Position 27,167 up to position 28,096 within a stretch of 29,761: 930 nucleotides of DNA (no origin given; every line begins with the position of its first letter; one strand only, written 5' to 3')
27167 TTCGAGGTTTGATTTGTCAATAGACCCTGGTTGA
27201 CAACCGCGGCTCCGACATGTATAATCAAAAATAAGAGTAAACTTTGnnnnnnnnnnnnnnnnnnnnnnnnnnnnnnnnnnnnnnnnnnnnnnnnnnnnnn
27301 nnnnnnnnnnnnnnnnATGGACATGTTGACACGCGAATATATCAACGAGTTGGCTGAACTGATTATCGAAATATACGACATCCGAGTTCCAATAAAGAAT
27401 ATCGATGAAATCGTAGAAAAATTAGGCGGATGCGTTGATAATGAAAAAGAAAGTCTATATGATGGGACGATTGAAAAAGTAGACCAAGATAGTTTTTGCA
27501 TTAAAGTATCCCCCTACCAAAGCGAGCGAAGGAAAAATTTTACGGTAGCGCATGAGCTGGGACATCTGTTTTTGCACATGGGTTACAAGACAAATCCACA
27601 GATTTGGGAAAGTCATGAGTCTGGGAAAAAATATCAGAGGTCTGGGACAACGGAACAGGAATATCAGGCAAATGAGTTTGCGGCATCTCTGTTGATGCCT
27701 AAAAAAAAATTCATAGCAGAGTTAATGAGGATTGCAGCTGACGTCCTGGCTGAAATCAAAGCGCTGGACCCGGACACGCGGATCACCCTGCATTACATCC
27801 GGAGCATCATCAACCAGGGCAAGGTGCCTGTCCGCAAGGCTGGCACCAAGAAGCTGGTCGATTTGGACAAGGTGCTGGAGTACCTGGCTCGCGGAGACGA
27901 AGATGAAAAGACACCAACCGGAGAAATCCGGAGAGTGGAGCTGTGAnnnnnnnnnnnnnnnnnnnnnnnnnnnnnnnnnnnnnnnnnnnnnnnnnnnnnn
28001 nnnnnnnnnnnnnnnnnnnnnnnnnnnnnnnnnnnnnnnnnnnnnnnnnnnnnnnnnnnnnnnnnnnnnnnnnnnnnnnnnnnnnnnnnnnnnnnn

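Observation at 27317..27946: Chimeric ImmA-like peptidase / Xis-like HTH ORF joined at an A9 tract and a sharp GC break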

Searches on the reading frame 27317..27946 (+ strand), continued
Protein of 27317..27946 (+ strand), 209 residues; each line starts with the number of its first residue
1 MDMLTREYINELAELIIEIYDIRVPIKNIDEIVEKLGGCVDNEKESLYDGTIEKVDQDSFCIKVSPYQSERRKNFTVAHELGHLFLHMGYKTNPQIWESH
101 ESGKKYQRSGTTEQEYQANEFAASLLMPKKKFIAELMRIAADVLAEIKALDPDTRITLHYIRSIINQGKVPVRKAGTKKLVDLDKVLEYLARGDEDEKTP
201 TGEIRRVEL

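Call 79: find_encoding_contigs(protein=P0153, flank=10000, max_places=4)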
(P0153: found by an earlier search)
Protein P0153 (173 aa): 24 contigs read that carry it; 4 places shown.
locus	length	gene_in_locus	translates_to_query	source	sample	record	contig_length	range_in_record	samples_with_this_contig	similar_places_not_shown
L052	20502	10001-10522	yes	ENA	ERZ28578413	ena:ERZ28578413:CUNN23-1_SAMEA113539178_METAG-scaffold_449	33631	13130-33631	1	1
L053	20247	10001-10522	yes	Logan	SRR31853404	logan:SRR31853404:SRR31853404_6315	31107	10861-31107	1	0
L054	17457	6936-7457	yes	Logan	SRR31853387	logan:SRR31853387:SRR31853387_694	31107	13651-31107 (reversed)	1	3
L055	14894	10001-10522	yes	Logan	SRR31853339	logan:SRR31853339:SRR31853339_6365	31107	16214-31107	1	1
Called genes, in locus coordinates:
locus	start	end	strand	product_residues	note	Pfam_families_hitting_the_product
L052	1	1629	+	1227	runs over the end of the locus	PF10145:PhageMin_Tail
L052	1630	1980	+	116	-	-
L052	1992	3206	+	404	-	-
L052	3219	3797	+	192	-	-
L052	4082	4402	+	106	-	-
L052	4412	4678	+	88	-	-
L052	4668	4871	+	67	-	PF16945:Phage_r1t_holin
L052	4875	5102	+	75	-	-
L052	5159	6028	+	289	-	PF01183:Glyco_hydro_25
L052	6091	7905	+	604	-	-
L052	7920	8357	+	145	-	PF05105:Phage_holin_4_1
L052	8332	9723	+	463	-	PF01183:Glyco_hydro_25, PF01471:PG_binding_1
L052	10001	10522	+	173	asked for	PF06114:Peptidase_M78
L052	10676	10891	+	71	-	-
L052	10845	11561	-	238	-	PF13643:DUF4145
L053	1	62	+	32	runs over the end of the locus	-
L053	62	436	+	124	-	-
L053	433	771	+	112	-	-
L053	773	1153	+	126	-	-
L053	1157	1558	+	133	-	PF12691:Phage_tail_terminator_6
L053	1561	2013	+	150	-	-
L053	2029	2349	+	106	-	-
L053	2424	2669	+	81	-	-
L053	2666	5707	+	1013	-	-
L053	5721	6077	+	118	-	-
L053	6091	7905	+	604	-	-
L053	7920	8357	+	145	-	PF05105:Phage_holin_4_1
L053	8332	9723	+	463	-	PF01183:Glyco_hydro_25, PF01471:PG_binding_1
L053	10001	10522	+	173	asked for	PF06114:Peptidase_M78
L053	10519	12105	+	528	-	-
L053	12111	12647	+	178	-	PF18967:PycTM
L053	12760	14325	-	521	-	PF00239:Resolvase, PF07508:Recombinase, PF13408:Zn_ribbon_recom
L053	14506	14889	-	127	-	-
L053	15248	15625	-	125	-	PF12844:HTH_19, PF13560:HTH_31 (faint), PF01381:HTH_3, PF22495:HTH_92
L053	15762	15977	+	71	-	-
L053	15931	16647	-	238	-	PF13643:DUF4145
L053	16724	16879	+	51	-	-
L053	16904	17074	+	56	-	-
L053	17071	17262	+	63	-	-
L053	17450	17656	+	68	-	-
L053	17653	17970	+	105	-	-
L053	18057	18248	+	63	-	-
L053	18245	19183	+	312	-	PF09588:YqaJ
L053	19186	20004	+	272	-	PF03837:RecT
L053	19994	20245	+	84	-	?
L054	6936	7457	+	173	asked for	PF06114:Peptidase_M78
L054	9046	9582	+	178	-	PF18967:PycTM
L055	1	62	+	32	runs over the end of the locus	-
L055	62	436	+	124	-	-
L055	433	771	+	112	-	-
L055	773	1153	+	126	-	-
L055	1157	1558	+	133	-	PF12691:Phage_tail_terminator_6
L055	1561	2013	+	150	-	-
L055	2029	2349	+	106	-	-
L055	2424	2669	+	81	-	-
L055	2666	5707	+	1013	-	-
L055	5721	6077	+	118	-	-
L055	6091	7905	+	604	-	-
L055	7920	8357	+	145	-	PF05105:Phage_holin_4_1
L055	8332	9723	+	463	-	PF01183:Glyco_hydro_25, PF01471:PG_binding_1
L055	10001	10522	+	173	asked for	PF06114:Peptidase_M78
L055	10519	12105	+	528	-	-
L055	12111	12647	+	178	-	PF18967:PycTM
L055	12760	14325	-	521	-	PF00239:Resolvase, PF07508:Recombinase, PF13408:Zn_ribbon_recom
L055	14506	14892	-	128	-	?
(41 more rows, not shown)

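Call 85: search_protein_families(library=padloc, alignment_id=A4, max_evalue=1)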
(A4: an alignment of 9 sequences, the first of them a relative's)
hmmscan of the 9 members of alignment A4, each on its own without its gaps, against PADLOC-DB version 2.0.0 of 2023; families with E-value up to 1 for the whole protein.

A. member 1, L001:2659-4242:+ (528 aa): 1 family
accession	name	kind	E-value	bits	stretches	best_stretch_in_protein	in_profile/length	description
PDLC04899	PDC-S07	-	0.0041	14.8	1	382-443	11-68/135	-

B. families by the number of members that match (of 9 scanned): 2 families
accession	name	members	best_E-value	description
PDLC04899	PDC-S07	7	5.3e-07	-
PDLC02053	Cas10b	1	0.014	-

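Call 86: search_protein_families(library=ncbifam, alignment_id=A4, max_evalue=1)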
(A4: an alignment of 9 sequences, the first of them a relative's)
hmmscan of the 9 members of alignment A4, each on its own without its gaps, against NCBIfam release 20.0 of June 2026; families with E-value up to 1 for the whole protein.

A. member 1, L001:2659-4242:+ (528 aa): 0 families

B. families by the number of members that match (of 9 scanned): 4 families
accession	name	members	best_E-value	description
NF006530.0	PRK08999.1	4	0.00017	Nudix family hydrolase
NF007834.0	PRK10546.1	4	0.0061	pyrimidine (deoxy)nucleoside triphosphate diphosphatase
TIGR00586.1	mutt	2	0.00076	8-oxo-dGTP diphosphatase MutT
NF008044.0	PRK10776.1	2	0.019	8-oxo-dGTP diphosphatase MutT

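Call 87: find_homologous_proteins(query=L001:2659-4242:+, max_evalue=0.001)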
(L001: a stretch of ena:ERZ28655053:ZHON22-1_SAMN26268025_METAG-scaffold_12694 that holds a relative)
Query L001:2659-4242:+ (528 aa): 512 proteins with E <= 0.001 among 8000 candidates; the best 120 are listed.
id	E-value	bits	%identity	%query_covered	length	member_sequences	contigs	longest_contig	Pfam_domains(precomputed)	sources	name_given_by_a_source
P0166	0.0e+0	1191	100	100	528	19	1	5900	-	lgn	-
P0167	3.1e-144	500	48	98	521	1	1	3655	-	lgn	-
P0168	9.9e-142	492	49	98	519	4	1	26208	-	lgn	-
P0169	1.1e-140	488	50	93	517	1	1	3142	-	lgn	-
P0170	1.4e-140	488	49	97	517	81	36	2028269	-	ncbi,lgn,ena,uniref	ncbi:hypothetical protein [Anaerobutyricum hallii]|uniref:hypothetical protein n=1 Tax=Anaerobutyric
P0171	1.9e-140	487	46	99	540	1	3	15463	-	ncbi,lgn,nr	ncbi:MAG: hypothetical protein MR966_08105 [Lachnospiraceae bacterium]|nr:hypothetical protein [Lach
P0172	3.4e-139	483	46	99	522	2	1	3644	-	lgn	-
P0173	2.4e-137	477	49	98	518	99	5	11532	-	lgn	-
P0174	2.8e-137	477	48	98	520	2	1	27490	-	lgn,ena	-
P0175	2.4e-136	474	48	97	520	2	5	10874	-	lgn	-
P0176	3.7e-136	473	50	98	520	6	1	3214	-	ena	-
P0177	5.1e-136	473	48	97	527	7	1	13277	-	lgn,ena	-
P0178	6.4e-136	472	46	98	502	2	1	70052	-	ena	-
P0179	1.1e-135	472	46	98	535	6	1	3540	-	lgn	-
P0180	1.5e-135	471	49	93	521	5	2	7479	-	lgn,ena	-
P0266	2.1e-80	289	46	64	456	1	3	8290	PF06114.20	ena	-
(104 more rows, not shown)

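Call 88: search_solved_structures(query=A4, max_evalue=10, show_alignments=3)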
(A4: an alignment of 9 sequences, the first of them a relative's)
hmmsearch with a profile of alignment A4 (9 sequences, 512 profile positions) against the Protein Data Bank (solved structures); distinct sequences matched with E-value up to 10: 7.
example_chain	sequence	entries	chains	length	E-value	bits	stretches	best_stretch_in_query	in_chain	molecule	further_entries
5x1x_A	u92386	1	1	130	0.14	14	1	371-418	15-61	Mutator mutT protein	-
6mra_A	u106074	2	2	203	0.2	13.5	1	404-492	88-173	TCR alpha chain | A11B8.2 NKT TCR alpha-chain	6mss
2rrk_A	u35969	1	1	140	0.33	12.8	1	366-420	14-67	CTP pyrophosphohydrolase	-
3hhj_A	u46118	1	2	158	0.39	12.6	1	361-420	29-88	Mutator mutT protein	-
4v14_A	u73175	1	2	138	0.4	12.5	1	357-420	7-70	MUTATOR MUTT PROTEIN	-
8ofj_B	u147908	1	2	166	0.53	12.1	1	88-159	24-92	Diadenylate cyclase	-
3ees_A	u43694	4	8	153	0.58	12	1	363-421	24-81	Probable pyrophosphohydrolase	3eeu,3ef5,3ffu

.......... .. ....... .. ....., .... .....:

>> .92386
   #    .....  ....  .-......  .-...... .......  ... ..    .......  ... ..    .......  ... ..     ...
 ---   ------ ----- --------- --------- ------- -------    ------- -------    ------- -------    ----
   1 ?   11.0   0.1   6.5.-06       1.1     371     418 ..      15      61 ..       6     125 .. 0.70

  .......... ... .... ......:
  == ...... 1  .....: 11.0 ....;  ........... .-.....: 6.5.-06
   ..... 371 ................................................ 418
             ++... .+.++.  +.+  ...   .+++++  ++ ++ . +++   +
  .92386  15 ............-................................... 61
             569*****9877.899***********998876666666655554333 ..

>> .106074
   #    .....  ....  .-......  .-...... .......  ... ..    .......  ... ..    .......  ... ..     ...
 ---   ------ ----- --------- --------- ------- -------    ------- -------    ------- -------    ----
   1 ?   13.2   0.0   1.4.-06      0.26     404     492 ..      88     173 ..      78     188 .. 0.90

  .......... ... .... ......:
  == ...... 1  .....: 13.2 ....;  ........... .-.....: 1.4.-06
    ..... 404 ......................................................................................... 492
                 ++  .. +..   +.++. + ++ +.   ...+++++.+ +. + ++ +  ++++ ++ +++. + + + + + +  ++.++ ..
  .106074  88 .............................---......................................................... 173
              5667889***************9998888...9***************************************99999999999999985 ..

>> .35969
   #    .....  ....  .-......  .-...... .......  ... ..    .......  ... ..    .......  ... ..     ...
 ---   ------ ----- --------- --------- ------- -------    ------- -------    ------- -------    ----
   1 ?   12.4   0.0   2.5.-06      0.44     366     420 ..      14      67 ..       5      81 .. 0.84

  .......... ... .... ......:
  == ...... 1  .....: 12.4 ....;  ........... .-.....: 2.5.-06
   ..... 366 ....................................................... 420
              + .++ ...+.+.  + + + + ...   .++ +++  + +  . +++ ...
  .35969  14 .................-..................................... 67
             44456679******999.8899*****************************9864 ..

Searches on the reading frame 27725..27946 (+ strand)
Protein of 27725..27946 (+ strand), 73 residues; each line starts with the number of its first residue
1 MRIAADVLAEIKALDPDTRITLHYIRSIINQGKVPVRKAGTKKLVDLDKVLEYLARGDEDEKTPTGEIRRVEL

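Call 5: search_protein_families(library=pfam, proteins=[window:27725-27946:+], max_evalue=0.1)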
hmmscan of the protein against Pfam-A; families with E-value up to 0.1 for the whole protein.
window:27725-27946:+ (73 aa): 1 family
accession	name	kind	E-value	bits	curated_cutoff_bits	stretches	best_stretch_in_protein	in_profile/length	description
PF10488.14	PP1c_bdg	-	0.041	14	26.1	1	24-70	154-198/230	Phosphatase-1 catalytic subunit binding region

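Call 56: predict_structure(alignment_id=A2)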
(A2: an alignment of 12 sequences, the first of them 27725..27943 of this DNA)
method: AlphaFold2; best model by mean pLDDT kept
length: 73 residues; sequences in the alignment: 12
mean_pLDDT: 79.9   pTM: 0.63
mean pLDDT of the five models: 79.9, 74.2, 74.0, 73.0, 61.4
residues with pLDDT >= 90: 25; 70-90: 31; 50-70: 8; < 50: 9
segments of 3 or more residues with pLDDT < 50: 62-67, 71-73
pLDDT, mean of each block of 10 residues (from residue 1): 90 90 90 88 89 75 48 44
secondary structure, 60 per line:
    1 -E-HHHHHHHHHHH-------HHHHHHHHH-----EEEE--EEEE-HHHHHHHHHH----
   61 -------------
elements in order: H4-14 H22-30 E36-39 E42-45 H47-56

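Call 61: fold_search(model_id=the predicted structure, library=pdb)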
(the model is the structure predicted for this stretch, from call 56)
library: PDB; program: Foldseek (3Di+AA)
matches with E <= 10: 238; with E <= 0.001: 0
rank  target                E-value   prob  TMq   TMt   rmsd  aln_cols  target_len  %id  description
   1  4j2n_A                5.9e-01  0.75  0.49  0.63   2.0        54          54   15  Crystal Structure of mycobacteriophage Pukovnik Xis (released 2013-10-23)
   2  1bja_A                6.8e-01  0.13  0.32  0.26   8.4        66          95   18  ACTIVATION DOMAIN OF THE PHAGE T4 TRANSCRIPTION FACTOR MOTA (released 1998-11-04)
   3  6k4y_M                6.8e-01  0.12  0.29  0.14  12.6        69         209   16  CryoEM structure of sigma appropriation complex (released 2019-08-07)
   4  6o8o_D                8.9e-01  0.14  0.31  0.25   7.3        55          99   13  Crystal Structure of C9S disulfide state of Sulfide-responsive transcriptional repressor (SqrR) from Rhodobacter capsu (released 2020-04-01)
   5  2mh2_MODEL_1_A        1.0e+00  0.18  0.36  0.40   3.6        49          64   16  Structural insights into the DNA recognition and protein interaction domains reveal fundamental homologous DNA (released 2014-04-16)
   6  6j05_A                1.0e+00  0.09  0.30  0.24  11.6        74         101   14  Structures of two ArsR As(III)-responsive repressors: implications for the mechanism of derepression (released 2019-07-03)
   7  7lwr_A                1.2e+00  0.41  0.48  0.60   2.8        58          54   17  Structural and Biochemical Insight into Assembly of Molecular Motors Involved in Viral DNA Packaging (released 2022-03-09)
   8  6o8o_B                1.2e+00  0.12  0.31  0.23   6.5        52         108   13  Crystal Structure of C9S disulfide state of Sulfide-responsive transcriptional repressor (SqrR) from Rhodobacter capsu (released 2020-04-01)
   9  2d45_B                1.2e+00  0.11  0.37  0.26   9.8        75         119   17  Crystal structure of the MecI-mecA repressor-operator complex (released 2005-10-25)
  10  5k5q_C                1.2e+00  0.06  0.24  0.22   7.8        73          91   22  Structure of AspA-DNA complex: novel centromere bindng protein-centromere complex (released 2016-06-01)
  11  4rs8_A                1.3e+00  0.12  0.35  0.31   7.0        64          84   17  Apo structure of novel pNOB8 plasmid centromere binding protein (released 2015-09-16)
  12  1smt_A                1.3e+00  0.10  0.33  0.26   7.6        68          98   22  SMTB REPRESSOR FROM SYNECHOCOCCUS PCC7942 (released 1997-12-03)
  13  2qvo                  1.3e+00  0.08  0.27  0.24   7.7        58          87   17  Crystal structure of AF1382 from Archaeoglobus fulgidus (released 2007-09-04)
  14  5i44_I                1.4e+00  0.38  0.50  0.55   3.4        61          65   10  Structure of RacA-DNA complex; P21 form (released 2016-05-04)
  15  3f72_B                1.5e+00  0.08  0.25  0.19   6.7        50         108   26  Crystal Structure of the Staphylococcus aureus pI258 CadC Metal Binding Site 2 Mutant (released 2009-04-07)
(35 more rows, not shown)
